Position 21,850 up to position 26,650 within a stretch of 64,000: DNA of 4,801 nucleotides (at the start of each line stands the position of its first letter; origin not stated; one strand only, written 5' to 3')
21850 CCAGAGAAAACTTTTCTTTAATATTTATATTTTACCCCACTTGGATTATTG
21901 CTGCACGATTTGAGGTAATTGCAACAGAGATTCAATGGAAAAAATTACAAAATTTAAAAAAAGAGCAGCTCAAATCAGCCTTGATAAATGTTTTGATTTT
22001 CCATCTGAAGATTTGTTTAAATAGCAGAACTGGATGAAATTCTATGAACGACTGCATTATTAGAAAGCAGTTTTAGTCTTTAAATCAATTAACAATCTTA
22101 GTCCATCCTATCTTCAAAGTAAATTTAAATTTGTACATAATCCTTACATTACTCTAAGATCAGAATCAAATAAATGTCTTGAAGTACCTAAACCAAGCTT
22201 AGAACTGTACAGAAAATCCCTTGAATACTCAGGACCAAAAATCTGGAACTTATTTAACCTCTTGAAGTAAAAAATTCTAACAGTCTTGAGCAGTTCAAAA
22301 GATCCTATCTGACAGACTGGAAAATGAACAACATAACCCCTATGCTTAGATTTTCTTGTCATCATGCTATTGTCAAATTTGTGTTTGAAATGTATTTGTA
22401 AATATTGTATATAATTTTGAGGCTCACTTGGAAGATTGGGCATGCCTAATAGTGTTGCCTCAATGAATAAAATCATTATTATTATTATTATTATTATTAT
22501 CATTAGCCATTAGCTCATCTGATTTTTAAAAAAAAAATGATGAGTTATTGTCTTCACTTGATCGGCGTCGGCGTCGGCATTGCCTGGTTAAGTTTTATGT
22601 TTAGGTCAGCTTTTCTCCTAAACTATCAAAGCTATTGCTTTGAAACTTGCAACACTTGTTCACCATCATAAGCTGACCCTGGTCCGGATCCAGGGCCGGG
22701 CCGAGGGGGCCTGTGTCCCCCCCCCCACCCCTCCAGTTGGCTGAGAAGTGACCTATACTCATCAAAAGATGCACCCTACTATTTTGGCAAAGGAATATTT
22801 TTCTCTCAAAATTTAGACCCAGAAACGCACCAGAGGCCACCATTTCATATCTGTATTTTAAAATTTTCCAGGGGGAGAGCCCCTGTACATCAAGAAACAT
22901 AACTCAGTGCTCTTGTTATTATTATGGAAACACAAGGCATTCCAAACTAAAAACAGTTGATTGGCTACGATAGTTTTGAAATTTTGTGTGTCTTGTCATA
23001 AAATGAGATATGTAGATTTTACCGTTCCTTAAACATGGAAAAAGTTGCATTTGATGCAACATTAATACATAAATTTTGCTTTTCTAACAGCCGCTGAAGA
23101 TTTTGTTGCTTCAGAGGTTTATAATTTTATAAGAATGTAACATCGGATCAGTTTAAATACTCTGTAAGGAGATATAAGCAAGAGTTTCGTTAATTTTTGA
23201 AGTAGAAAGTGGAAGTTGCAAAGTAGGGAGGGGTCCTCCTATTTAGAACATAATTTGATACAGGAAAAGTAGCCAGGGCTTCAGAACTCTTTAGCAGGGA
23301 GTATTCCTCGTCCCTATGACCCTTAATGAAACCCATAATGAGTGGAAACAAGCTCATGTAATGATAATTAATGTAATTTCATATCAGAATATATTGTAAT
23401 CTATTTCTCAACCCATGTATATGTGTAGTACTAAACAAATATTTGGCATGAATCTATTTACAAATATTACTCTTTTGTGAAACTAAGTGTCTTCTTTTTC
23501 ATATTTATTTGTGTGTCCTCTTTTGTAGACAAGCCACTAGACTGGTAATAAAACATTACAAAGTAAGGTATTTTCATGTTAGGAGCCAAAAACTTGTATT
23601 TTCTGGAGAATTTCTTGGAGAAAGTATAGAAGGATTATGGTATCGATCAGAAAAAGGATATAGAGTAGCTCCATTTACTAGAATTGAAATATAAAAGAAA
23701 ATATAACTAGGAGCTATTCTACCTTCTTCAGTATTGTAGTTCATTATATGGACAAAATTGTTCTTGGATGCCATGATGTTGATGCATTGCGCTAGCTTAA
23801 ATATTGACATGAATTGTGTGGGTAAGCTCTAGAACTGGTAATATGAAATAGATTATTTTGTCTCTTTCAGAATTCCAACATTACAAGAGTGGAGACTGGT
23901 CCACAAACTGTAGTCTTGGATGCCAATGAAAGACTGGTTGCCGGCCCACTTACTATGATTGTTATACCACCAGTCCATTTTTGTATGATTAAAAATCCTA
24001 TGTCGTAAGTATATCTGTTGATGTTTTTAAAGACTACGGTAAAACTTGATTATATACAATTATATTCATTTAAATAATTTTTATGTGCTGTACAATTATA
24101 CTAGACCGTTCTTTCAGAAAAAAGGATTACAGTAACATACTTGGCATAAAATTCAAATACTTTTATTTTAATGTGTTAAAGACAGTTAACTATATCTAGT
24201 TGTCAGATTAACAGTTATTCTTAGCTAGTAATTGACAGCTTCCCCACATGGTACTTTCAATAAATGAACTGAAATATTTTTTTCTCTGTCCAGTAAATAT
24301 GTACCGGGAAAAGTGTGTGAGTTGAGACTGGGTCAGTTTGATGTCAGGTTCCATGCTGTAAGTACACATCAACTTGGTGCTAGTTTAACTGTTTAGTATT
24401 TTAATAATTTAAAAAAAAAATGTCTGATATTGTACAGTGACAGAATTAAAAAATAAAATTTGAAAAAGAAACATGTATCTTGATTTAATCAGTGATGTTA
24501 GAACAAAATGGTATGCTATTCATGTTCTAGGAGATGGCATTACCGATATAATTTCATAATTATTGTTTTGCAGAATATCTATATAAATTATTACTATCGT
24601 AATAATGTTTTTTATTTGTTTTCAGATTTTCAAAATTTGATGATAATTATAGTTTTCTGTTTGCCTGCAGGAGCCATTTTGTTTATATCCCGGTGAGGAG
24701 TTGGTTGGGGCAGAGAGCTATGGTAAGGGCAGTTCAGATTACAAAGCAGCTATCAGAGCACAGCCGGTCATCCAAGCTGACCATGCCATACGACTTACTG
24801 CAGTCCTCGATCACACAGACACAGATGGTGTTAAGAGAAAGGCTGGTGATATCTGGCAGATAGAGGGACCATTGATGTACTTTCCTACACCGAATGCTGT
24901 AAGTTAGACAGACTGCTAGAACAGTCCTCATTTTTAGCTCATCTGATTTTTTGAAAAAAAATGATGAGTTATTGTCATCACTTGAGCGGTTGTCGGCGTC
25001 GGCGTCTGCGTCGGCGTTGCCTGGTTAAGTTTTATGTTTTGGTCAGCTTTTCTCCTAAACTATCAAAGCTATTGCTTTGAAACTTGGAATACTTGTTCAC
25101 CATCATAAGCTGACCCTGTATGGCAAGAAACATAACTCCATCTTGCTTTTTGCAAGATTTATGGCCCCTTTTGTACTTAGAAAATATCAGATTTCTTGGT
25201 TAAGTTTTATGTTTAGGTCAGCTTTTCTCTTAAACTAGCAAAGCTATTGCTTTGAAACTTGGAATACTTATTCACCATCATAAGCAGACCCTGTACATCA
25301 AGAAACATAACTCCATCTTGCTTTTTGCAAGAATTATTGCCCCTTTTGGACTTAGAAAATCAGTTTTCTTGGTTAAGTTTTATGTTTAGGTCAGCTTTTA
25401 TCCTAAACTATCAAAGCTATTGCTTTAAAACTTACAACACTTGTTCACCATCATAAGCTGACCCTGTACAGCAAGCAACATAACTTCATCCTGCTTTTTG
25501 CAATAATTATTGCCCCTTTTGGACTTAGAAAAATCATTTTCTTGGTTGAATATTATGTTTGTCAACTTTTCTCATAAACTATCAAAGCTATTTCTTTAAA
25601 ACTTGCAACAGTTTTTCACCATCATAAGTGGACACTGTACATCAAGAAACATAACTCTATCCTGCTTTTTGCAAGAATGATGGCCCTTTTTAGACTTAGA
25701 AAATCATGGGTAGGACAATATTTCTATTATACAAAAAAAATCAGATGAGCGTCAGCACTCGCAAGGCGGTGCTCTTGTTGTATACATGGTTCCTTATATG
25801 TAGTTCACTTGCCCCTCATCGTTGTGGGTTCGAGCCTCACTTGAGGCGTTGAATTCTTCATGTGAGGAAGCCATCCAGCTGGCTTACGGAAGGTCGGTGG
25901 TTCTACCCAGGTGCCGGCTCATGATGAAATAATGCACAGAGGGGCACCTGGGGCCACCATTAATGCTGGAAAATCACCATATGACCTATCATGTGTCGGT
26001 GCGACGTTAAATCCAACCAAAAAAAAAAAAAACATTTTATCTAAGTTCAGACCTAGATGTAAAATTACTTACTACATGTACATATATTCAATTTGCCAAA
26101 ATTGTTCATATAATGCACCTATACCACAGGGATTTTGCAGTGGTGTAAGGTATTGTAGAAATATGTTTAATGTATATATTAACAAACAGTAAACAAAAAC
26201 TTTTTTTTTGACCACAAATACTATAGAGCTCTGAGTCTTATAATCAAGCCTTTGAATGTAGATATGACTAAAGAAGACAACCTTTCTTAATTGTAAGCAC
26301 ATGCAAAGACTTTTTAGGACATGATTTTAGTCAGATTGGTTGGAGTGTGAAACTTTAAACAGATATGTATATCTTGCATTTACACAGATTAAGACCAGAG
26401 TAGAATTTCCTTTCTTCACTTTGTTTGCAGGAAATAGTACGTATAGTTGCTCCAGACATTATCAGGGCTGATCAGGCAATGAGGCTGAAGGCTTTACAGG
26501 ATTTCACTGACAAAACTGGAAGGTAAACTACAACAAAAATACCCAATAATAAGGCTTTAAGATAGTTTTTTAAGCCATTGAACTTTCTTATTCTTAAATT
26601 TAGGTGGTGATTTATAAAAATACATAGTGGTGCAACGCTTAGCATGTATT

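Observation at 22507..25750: The same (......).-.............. subterminal module is shared by a second TIR family with unrelated termini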

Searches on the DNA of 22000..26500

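Call 53: search_rna_families(source=window, start=22000, end=26500, threshold=evalue, max_evalue=0.1)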
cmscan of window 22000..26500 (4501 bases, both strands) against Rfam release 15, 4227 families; matches with E-value up to 0.1: 0.
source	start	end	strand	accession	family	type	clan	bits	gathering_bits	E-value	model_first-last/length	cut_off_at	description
